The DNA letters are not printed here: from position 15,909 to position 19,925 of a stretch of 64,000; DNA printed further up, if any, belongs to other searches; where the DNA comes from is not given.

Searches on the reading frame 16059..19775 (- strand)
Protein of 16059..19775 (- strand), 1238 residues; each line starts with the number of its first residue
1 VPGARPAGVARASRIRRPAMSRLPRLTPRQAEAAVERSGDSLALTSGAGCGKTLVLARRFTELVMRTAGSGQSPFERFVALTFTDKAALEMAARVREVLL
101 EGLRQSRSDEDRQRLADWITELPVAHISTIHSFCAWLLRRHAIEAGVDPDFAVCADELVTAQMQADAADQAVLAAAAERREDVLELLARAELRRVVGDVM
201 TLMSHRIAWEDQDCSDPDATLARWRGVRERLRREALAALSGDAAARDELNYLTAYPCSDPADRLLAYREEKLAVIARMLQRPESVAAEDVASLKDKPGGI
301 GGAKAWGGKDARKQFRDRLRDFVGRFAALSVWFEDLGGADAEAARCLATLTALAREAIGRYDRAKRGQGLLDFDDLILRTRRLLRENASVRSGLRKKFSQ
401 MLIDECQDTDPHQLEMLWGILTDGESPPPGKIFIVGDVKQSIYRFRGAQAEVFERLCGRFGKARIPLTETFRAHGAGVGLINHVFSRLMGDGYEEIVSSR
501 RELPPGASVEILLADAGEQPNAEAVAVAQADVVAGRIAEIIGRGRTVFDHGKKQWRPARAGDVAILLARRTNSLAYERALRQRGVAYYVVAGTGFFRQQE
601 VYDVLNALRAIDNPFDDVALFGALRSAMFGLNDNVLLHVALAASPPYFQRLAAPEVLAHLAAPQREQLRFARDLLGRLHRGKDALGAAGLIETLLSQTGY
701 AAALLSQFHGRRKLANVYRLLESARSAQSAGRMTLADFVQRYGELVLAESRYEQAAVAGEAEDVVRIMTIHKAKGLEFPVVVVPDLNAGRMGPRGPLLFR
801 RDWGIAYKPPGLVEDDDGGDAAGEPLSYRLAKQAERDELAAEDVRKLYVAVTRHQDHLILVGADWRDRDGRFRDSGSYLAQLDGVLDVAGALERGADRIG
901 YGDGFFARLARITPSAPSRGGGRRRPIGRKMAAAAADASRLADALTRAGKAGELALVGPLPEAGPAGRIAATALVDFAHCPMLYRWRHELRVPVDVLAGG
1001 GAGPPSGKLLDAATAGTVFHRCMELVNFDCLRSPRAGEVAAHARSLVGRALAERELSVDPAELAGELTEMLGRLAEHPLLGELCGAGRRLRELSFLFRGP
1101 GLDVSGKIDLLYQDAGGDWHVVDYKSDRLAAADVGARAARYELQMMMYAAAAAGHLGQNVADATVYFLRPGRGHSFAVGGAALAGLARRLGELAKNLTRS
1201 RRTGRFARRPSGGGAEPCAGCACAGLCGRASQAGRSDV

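Call 64: search_protein_families(library=pfam, proteins=[window:16059-19775:-], max_evalue=0.001)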
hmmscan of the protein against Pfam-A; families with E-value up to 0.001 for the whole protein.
window:16059-19775:- (1238 aa): 5 families
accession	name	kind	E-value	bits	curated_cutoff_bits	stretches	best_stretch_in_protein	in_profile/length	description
PF00580.27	UvrD-helicase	-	3.1e-48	165.2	23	1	30-456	4-266/271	UvrD/REP helicase N-terminal domain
PF13361.12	UvrD_C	-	5.8e-24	85.6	25.6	2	712-860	239-345/350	UvrD-like helicase C-terminal domain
PF12705.13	PDDEXK_1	-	9.7e-24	85.1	22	1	969-1227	2-246/247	PD-(D/E)XK nuclease superfamily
PF13245.12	AAA_19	-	4.1e-14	53.3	25.1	1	36-446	8-134/134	AAA domain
PF13538.12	UvrD_C_2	-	2.6e-10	40.4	27.4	1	765-789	2-28/52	UvrD-like helicase C-terminal domain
